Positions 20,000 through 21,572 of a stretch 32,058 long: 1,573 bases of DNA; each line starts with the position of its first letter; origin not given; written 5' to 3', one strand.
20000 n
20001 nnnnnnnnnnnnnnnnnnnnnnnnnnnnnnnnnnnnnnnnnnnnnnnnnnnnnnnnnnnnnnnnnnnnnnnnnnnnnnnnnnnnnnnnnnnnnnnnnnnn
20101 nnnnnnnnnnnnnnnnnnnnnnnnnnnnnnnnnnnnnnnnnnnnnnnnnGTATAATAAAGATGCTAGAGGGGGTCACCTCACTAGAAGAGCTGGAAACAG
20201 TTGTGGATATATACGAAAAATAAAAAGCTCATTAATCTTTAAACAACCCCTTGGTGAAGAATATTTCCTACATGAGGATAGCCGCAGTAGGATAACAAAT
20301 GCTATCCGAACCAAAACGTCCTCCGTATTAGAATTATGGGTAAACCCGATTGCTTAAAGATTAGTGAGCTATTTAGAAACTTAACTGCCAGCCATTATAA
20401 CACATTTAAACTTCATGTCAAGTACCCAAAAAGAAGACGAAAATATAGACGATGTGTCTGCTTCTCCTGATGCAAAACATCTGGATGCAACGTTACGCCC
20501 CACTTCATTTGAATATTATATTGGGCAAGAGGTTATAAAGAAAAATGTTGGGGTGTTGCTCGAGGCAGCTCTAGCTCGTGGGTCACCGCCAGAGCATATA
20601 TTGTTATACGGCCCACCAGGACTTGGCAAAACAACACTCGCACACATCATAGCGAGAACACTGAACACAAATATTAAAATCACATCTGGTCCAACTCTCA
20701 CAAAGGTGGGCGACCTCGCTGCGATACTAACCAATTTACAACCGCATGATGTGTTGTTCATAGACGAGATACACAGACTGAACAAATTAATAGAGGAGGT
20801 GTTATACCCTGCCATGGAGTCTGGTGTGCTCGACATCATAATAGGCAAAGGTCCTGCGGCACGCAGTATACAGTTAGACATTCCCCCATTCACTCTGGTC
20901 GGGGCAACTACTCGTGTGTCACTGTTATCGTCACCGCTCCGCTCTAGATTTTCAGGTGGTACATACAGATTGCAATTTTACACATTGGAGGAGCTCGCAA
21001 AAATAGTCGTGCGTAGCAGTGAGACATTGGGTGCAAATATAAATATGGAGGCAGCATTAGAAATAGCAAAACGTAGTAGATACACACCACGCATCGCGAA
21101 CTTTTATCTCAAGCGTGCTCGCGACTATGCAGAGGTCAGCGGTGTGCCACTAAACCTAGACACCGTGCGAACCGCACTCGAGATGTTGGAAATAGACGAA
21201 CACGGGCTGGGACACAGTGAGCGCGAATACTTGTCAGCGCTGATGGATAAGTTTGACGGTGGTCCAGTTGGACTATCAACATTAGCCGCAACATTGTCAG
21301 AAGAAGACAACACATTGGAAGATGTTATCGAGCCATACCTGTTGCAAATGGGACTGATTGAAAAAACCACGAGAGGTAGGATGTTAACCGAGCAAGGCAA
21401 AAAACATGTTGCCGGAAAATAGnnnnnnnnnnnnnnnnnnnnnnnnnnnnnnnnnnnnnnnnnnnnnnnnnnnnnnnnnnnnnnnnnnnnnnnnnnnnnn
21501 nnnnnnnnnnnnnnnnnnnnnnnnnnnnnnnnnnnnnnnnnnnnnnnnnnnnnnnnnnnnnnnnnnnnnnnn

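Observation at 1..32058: Two expression grammars: leaderless backbone genes versus SD-led GC-rich cassettes that share the same -35/-10 consensus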

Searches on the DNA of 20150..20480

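Call 67: search_rna_families(source=window, start=20150, end=20480, threshold=evalue, max_evalue=1, show_alignments=2)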
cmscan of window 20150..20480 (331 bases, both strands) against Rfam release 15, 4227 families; matches with E-value up to 1: 0.
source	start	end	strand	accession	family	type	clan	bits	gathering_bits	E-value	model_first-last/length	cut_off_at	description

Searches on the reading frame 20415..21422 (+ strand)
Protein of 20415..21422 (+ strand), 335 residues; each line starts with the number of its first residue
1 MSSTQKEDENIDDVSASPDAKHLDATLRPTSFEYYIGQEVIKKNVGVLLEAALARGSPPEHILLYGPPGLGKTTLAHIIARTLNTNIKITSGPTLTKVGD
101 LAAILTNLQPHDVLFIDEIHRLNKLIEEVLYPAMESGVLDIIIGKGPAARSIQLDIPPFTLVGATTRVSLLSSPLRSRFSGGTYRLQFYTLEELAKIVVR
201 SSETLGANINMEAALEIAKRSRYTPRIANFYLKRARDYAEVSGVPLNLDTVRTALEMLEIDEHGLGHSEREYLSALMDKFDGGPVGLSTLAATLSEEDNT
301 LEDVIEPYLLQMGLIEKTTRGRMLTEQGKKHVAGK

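Call 11: find_related_loci(query=window:20415-21422:+, collection=genome_contigs, flank=10000)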
Query window:20415-21422:+ (335 aa) in genome_contigs; peptide patterns used: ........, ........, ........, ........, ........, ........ (x = any residue, [..] = any of these).
600 stretches matched a pattern (row limit reached: there are more); 591 encode a relative of the query (tblastn E <= 1e-3); the best 80 are kept; 80 distinct loci.
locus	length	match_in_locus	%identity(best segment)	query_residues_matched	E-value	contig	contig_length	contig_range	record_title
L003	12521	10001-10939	59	19-331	1e-116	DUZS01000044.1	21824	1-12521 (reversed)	MAG TPA_asm: Desulfuromonadales bacterium isolate MAG_21600_9_004 Ga0194059_1000366, whole genome shotgun sequence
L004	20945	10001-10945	60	19-333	4e-116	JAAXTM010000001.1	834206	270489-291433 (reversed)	MAG: Geobacteraceae bacterium isolate W4_Combined_metabat1_071 W4_Combined_metabat1_071_NODE_2, whole genome shotgun seq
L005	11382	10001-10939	59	19-331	1e-115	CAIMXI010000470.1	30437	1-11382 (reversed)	MAG: uncultured Geobacteraceae bacterium isolate LJ_bin-4045 genome assembly, contig: bin-4045:470/511, whole genome sho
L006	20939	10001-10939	59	19-331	5e-115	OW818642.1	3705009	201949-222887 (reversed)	metagenome genome assembly, chromosome: 1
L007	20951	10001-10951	55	15-331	5e-115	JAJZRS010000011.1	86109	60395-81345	MAG: Proteobacteria bacterium isolate SKS3.bin101 NODE_365_length_86109_cov_22.313566, whole genome shotgun sequence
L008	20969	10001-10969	56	6-335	3e-114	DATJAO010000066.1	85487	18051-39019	MAG TPA_asm: Nitrospirota bacterium isolate SMAG_U15329 k141_286644, whole genome shotgun sequence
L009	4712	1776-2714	59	19-331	4e-115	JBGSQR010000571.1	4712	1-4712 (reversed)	MAG: Geobacterales bacterium isolate JTS-AC338 k141_2274949, whole genome shotgun sequence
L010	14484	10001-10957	58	15-333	2e-114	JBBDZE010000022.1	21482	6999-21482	MAG: Candidatus Spechtbacterales bacterium isolate LejiaD_54_15 Lejia_D_3966_length_21482_cov_9, whole genome shotgun se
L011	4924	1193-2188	53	4-335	8e-115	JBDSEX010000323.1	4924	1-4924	MAG: Luteimonas sp. isolate cluster1_bin.214 k127_847113, whole genome shotgun sequence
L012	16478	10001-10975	55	7-331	4e-114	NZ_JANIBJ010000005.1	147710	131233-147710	Methylomonas subterranea strain SURF-2 SURF2.00005, whole genome shotgun sequence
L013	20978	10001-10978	54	8-333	3e-114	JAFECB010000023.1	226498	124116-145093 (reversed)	MAG: Proteobacteria bacterium isolate SZAS-112 CK_MAG-119__23__length-226498, whole genome shotgun sequence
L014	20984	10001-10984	54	10-333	4e-114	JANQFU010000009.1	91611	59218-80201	MAG: Alphaproteobacteria bacterium isolate PL23b_bin.17 k99_2300675, whole genome shotgun sequence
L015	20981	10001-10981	52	9-335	1e-113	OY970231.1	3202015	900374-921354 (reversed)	MAG: uncultured Gammaproteobacteria bacterium isolate MFD05674.bin.1.62 genome assembly, chromosome: 1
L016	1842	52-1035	53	8-335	3e-121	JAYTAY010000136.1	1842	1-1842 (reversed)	MAG: Luteimonas sp. isolate GFS_14041 GFS_14041_135, whole genome shotgun sequence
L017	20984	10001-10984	53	8-335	1e-113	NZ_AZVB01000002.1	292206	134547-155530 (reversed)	Pseudoxanthomonas sp. J35 PseJ35DRAFT_scaffold_1.2_C, whole genome shotgun sequence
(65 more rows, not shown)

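Call 47: list_cluster_members(proteins=[window:20415-21422:+, window:22090-23283:-, window:18529-20223:+, window:10041-12398:-, window:25677-26780:-, window:27000-28337:-, window:23304-25469:+, window:4959-6191:+, window:28792-29463:+, window:4380-4949:+])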
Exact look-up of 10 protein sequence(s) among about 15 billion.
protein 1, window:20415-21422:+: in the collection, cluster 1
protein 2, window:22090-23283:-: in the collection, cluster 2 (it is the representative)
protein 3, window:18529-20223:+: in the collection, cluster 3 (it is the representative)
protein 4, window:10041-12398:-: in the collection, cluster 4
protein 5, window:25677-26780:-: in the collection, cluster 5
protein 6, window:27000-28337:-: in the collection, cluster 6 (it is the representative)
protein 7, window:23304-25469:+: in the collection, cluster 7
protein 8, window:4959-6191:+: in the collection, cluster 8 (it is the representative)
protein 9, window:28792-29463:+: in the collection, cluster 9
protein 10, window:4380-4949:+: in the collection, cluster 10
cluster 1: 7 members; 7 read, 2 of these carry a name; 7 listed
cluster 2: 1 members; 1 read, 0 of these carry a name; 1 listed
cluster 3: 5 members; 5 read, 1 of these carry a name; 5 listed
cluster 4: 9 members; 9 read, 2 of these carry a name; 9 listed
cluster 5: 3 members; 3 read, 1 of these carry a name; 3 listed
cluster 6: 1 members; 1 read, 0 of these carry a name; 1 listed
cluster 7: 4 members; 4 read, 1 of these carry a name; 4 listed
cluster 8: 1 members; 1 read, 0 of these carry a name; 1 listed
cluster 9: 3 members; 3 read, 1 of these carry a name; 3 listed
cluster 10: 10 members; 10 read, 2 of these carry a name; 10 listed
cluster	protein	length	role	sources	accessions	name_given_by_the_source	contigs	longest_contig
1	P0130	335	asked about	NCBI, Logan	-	-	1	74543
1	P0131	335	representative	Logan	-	-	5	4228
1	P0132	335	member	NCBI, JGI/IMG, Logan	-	Holliday junction DNA helicase RuvB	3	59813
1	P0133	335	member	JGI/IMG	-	Holliday junction DNA helicase RuvB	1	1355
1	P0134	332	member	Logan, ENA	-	-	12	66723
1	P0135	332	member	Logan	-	-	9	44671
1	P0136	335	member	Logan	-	-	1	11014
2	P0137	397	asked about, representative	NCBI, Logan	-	-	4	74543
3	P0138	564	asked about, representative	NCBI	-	-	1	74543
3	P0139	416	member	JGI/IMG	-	type II secretory ATPase GspE/PulE/Tfp pilus assembly ATPase PilB-like protein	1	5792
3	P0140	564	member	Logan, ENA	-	-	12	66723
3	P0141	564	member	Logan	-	-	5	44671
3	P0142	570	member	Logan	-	-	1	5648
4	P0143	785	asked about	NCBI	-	-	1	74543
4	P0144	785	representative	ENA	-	-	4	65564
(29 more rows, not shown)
